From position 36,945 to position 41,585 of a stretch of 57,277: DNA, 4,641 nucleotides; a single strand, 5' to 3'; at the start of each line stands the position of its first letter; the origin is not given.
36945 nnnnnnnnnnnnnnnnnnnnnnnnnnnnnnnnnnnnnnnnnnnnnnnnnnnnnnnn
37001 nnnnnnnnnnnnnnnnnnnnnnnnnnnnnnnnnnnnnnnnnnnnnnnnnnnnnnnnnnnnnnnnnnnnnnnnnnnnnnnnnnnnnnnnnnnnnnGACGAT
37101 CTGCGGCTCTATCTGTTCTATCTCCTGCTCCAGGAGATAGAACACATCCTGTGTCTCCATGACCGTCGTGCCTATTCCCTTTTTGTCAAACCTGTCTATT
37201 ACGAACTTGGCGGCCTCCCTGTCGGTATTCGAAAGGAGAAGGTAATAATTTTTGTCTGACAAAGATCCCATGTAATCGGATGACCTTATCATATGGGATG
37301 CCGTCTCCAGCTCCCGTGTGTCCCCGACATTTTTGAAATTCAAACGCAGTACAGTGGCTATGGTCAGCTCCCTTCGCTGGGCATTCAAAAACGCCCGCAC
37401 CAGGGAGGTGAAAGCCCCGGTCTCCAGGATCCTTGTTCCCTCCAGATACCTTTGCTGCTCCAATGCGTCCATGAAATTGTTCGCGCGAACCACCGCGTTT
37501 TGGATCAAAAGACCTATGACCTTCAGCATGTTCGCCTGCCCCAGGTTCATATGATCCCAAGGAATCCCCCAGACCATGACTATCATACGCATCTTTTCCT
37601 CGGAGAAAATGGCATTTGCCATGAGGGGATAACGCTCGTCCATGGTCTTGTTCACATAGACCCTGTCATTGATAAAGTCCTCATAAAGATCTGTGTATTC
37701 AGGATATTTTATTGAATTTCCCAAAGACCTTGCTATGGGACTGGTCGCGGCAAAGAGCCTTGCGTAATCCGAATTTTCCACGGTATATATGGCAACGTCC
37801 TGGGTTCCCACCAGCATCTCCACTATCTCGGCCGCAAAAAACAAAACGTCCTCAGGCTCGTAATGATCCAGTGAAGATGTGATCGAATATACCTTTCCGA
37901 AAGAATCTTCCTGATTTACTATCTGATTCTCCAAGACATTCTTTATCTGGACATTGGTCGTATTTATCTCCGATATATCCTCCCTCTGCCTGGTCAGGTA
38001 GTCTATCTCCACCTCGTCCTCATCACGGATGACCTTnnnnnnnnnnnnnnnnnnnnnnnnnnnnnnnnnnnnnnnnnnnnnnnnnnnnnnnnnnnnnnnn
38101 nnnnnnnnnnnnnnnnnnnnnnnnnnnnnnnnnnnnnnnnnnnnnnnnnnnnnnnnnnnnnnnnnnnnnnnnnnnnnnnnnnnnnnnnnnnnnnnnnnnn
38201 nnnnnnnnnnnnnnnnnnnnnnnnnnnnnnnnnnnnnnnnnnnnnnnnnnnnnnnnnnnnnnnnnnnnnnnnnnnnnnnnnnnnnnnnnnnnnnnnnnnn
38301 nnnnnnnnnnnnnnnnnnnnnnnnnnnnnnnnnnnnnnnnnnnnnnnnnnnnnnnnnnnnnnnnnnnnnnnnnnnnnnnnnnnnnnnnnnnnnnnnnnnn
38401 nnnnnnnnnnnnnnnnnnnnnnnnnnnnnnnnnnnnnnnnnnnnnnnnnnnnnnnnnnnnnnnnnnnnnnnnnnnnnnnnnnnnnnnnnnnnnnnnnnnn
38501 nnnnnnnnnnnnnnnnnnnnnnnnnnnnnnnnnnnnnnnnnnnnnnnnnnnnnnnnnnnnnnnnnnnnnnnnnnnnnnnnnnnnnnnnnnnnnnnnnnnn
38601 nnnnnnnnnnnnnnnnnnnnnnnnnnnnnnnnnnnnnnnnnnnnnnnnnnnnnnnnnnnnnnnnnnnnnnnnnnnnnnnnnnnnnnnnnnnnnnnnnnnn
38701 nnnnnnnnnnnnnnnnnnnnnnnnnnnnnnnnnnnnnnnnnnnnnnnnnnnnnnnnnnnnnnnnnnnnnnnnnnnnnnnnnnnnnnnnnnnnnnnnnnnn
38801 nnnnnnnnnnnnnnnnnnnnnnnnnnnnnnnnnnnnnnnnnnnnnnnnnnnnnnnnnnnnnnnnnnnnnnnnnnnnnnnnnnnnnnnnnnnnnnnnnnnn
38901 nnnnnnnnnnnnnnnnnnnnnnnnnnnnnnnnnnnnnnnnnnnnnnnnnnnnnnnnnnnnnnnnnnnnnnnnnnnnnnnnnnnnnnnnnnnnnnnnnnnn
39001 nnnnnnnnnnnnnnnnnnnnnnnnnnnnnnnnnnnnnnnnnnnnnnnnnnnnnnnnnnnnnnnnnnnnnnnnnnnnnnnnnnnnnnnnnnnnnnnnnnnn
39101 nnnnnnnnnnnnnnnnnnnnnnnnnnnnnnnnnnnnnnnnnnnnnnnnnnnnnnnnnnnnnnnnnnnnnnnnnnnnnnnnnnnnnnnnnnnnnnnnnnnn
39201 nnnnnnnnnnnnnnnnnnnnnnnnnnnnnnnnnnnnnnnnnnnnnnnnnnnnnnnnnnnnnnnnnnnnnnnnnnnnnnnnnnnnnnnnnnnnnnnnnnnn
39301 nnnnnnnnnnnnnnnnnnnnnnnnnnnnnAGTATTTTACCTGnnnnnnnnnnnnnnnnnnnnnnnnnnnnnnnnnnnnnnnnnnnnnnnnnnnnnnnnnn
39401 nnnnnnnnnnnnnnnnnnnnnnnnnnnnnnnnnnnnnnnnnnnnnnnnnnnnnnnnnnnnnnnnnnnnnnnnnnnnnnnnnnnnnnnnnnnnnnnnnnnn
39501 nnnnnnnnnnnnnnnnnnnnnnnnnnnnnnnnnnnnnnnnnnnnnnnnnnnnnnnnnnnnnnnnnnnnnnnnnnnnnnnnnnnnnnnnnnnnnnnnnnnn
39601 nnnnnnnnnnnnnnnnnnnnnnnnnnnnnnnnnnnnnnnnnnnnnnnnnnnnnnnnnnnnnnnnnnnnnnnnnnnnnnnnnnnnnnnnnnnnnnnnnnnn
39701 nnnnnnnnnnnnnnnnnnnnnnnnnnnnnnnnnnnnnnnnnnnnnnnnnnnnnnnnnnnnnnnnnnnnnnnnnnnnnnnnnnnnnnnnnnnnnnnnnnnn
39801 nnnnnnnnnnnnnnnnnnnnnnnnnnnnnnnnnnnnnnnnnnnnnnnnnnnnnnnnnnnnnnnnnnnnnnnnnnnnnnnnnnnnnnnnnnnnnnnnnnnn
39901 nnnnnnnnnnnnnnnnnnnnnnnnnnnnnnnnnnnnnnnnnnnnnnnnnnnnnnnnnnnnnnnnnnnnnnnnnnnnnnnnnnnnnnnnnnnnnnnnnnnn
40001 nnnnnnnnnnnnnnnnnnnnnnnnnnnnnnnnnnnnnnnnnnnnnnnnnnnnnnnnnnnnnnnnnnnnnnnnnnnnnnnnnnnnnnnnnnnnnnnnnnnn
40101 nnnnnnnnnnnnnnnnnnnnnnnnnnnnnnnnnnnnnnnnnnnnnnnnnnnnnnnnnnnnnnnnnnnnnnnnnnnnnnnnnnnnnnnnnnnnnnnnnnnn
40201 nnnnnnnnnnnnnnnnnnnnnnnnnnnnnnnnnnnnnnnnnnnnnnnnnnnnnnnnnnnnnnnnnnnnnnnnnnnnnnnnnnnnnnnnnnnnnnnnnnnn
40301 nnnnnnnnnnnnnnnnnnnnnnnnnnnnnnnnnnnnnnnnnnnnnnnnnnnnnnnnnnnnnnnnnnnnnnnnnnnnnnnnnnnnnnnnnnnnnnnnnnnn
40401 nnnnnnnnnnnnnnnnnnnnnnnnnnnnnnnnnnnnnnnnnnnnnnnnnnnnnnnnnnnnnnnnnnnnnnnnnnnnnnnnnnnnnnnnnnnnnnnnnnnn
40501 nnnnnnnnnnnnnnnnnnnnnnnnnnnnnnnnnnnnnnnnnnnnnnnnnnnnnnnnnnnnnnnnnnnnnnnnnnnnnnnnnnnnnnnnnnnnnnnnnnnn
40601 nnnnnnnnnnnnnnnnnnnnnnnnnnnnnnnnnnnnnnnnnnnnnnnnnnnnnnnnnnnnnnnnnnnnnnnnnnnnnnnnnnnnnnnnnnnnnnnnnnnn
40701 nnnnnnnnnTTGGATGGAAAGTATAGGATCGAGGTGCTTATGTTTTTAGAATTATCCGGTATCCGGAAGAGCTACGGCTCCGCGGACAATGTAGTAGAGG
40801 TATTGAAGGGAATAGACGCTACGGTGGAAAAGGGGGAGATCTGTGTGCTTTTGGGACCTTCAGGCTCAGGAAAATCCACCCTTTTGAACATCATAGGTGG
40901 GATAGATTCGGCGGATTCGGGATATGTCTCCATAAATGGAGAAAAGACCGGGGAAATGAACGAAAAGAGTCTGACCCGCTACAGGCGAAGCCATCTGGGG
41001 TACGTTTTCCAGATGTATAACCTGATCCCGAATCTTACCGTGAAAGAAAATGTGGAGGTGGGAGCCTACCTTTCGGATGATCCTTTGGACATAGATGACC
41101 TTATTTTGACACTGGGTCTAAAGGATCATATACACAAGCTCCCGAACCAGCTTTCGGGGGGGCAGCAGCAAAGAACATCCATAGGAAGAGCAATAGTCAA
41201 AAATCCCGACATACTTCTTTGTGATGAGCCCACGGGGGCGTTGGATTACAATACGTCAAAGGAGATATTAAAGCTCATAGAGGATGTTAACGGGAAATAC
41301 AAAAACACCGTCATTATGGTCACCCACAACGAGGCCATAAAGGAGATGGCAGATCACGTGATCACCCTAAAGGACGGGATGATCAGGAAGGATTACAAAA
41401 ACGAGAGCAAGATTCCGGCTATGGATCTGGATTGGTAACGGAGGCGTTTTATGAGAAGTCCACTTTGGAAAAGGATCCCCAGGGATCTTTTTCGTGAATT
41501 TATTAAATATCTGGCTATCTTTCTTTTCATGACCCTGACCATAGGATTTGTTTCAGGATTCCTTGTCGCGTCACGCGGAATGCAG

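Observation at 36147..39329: PelD-like c-di-GMP receptor with a probably inactive SDR-like domain and tandem Ig-like repeats predicted to be cytoplasmic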

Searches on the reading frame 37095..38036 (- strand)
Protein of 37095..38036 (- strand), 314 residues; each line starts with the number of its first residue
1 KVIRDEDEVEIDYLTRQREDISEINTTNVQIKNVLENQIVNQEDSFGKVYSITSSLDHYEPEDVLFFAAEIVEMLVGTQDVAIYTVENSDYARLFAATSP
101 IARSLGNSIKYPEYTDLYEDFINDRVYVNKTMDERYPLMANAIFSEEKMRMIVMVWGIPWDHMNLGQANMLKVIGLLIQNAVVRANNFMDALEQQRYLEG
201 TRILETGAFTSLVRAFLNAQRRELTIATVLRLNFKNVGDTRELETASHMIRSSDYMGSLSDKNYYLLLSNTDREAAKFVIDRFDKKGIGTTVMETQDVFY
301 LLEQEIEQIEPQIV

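Call 35: predict_structure(alignment_id=A2)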
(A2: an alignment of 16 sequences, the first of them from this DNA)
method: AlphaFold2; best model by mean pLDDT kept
length: 314 residues; sequences in the alignment: 16
mean_pLDDT: 73.9   pTM: 0.66
mean pLDDT of the five models: 73.9, 69.9, 68.6, 67.7, 57.0
residues with pLDDT >= 90: 19; 70-90: 177; 50-70: 95; < 50: 23
segments of 3 or more residues with pLDDT < 50: 1-6, 38-44, 160-162, 310-314
pLDDT, mean of each block of 10 residues (from residue 1): 45 57 57 54 52 61 70 77 81 84 85 89 85 85 78 75 60 71 64 63 82 86 87 77 81 83 88 87 88 88 66 37
secondary structure, 60 per line:
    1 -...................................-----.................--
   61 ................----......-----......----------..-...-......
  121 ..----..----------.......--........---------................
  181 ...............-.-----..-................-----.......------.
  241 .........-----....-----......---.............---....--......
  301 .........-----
elements in order: H2-36 H42-58 H61-76 E81-86 E92-97 H115-122 E139-145 E148-155 H165-195 H206-221 E227-233 H240-249 E255-258 E264-269 H273-285 E289-292 H295-309
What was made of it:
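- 37452..37913 (-): GAF-like domain, about aa 473-626. AF2 model (call 35).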

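Call 40: fold_search(model_id=the predicted structure, library=pdb)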
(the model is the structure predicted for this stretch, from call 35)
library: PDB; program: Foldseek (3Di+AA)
matches with E <= 10: 1187; with E <= 0.001: 30
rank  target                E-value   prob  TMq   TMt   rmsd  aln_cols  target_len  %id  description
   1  6et7_A                9.0e-06  1.00  0.29  0.17  24.2       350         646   10  Activated heterodimer of the bacteriophytochrome regulated diguanylyl cyclase variant - S505V A526V - from Idiomarina  (released 2018-06-13)
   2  5llw_A                1.6e-05  1.00  0.27  0.14  25.6       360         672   11  Bacteriophytochrome activated diguanylyl cyclase from Idiomarina species A28L (released 2017-03-15)
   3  5llw_B                3.6e-05  1.00  0.27  0.15  22.3       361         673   11  Bacteriophytochrome activated diguanylyl cyclase from Idiomarina species A28L (released 2017-03-15)
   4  4zmu_A                3.8e-05  1.00  0.33  0.31  14.8       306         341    9  Dcsbis, a diguanylate cyclase from Pseudomonas aeruginosa (released 2016-05-04)
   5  8ugb_A                4.3e-05  1.00  0.30  0.13  14.2       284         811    9  Cryo-EM structure of bovine phosphodiesterase 6 bound to udenafil (released 2024-01-17)
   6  3ezu                  4.6e-05  1.00  0.26  0.25  11.8       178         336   16  Crystal structure of multidomain protein of unknown function with GGDEF-domain (NP_951600.1) from GEOBACTER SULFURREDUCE (released 2008-11-18)
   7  9bkv_A                4.6e-05  1.00  0.30  0.13  16.9       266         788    9  DosP R97A bent form (released 2024-11-20)
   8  4zmu_B                5.1e-05  1.00  0.31  0.29  14.5       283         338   11  Dcsbis, a diguanylate cyclase from Pseudomonas aeruginosa (released 2016-05-04)
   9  8w26                  7.3e-05  1.00  0.34  0.29  12.3       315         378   13  X-ray crystal structure of the GAF-PHY domains of SyB-Cph1 (released 2024-05-22)
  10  9cxh_A                1.0e-04  1.00  0.33  0.15  14.2       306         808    8  Structure of PDE6C in complex with the rod inhibitory p gamma subunit in the presence of cGMP (released 2024-12-18)
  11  5llx_B                1.2e-04  0.99  0.26  0.14  26.5       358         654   12  Bacteriophytochrome activated diguanylyl cyclase from Idiomarina species A28L with GTP bound (released 2017-03-15)
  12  9cmf_A                1.2e-04  1.00  0.33  0.15  16.9       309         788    7  Substrate bound DosP (released 2024-11-20)
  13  8ufi_A                2.1e-04  1.00  0.32  0.14  13.2       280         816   11  Cryo-EM structure of bovine phosphodiesterase 6 (released 2024-01-17)
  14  5llx_A                2.2e-04  0.99  0.26  0.14  26.2       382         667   11  Bacteriophytochrome activated diguanylyl cyclase from Idiomarina species A28L with GTP bound (released 2017-03-15)
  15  9cxi_A                2.8e-04  1.00  0.33  0.16  14.5       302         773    8  Structure of PDE6C in complex with the rod inhibitory p gamma subunit in the absence of added cGMP (released 2024-12-18)
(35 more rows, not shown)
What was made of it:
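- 37452..37913 (-): Foldseek matches GAF domains 3OOV and 3CI6 with TM 0.62-0.65 on the target (call 40).
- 37110..37421 (-): Degenerate GGDEF-like domain, about aa 637-740. Foldseek matches GAF-GGDEF and PHY-GGDEF cyclases (call 40).
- On PelD (c-di-GMP receptor of the Pel synthase complex): Foldseek matches GAF domains and GAF/PHY-GGDEF cyclases (calls 35, 40).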

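Call 53: search_solved_structures(query=A2, max_evalue=10, show_alignments=3)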
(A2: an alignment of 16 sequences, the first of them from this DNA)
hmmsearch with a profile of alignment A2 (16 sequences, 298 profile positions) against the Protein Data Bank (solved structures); distinct sequences matched with E-value up to 10: 1.
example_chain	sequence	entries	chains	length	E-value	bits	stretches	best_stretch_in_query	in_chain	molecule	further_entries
3ign_A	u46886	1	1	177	0.14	14.6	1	240-293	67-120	Diguanylate cyclase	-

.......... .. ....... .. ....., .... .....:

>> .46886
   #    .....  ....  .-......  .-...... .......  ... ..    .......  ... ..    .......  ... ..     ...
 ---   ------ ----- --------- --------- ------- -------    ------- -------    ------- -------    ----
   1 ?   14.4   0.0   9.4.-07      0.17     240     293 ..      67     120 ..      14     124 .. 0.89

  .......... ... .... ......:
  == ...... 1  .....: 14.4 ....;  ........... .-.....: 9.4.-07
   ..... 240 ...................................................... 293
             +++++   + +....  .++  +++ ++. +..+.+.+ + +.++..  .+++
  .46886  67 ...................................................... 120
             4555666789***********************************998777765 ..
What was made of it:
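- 37110..37421 (-): The profile aligns to cyclase 3IGN (call 53).
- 37275..37286 (-): I-site RxxD (R682-S-S-D685). It aligns to RQSD of 3IGN, five residues before GGEEF (call 53).
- On PelD (c-di-GMP receptor of the Pel synthase complex): The GGEEF position reads SDKNY (call 53). RxxD aligns to the I-site of cyclase 3IGN (call 53).
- Checked: RSSD at 37275-37286 is confirmed as the I-site by alignment to diguanylate cyclase 3IGN (call 53).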

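Call 63: search_protein_families(library=pfam, alignment_id=A2, max_evalue=10)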
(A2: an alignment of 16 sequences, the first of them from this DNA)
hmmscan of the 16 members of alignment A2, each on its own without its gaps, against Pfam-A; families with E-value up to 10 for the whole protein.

A. member 1, seq(314 aa): 1 family
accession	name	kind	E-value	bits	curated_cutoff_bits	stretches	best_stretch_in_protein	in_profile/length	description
PF18273.6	T3RM_EcoP15I_C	-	0.023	15.4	25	1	237-286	12-61/97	Type III R-M EcoP15I C-terminal domain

B. families by the number of members that match (of 16 scanned): 10 families
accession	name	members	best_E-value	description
PF00990.26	GGDEF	9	0.0015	Diguanylate cyclase, GGDEF domain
PF14081.11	DUF4262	3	0.039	Domain of unknown function (DUF4262)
PF01488.26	Shikimate_DH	3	0.081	Shikimate / quinate 5-dehydrogenase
PF03224.20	V-ATPase_H_N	1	0.016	V-ATPase subunit H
PF04628.19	Sedlin_N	1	0.018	Sedlin, N-terminal conserved region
PF18273.6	T3RM_EcoP15I_C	1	0.023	Type III R-M EcoP15I C-terminal domain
PF18206.8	Porphyrn_cat_1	1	0.033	Porphyranase beta-sandwich domain 1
PF03433.18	EspA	1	0.048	EspA-like secreted protein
PF12925.12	APP_E2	1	0.62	E2 domain of amyloid precursor protein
PF10393.14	Matrilin_ccoil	1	1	Trimeric coiled-coil oligomerisation domain of matrilin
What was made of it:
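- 37110..37421 (-): PF00990 matches weakly in 9 of 16 orthologues (call 63).
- Checked: This is supported by an AF2 model (pLDDT 74) and Foldseek (calls 35, 40), and by weak PF00990 hits in 9 of 16 orthologues (call 63).
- GAF-GGDEF fold: calls 35, 40, 63.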

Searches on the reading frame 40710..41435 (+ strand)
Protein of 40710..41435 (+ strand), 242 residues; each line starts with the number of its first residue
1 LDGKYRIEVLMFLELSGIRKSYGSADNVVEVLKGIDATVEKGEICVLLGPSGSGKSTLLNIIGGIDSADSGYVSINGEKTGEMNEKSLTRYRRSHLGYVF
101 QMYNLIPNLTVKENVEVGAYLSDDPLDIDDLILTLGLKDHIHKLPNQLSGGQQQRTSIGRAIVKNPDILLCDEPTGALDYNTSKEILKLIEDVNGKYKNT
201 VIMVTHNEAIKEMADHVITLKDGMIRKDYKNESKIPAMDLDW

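Call 5: search_protein_families(library=pfam, proteins=[window:40710-41435:+], max_evalue=0.01)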
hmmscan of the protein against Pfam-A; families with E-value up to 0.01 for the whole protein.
window:40710-41435:+ (242 aa): 8 families
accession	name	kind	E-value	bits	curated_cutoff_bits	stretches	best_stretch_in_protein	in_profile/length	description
PF00005.33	ABC_tran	-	4e-34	118.6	25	1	32-175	1-136/137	ABC transporter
PF13304.12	AAA_21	-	6.4e-07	30.2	27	1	46-89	3-49/304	AAA domain, putative AbiEii toxin, Type IV TA system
PF03193.22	RsgA_GTPase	-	5.3e-05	23.5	30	1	33-74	98-138/174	RsgA GTPase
PF02463.25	SMC_N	-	0.00017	21.5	40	0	129-220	135-211/220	RecF/RecN/SMC N terminal domain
PF13555.12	AAA_29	-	0.00046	20.3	27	1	38-59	18-39/61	P-loop containing region of AAA domain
PF25199.1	nSTAND_NTPase5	-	0.00053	20.3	34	1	29-59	26-58/145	Novel STAND NTPase 5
PF20720.3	nSTAND3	-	0.00055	20.1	27.2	0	38-61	13-36/155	Novel STAND NTPase 3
PF01695.23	IstB_IS21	-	0.0067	16.4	24.1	0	28-59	79-109/238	IstB-like ATP binding protein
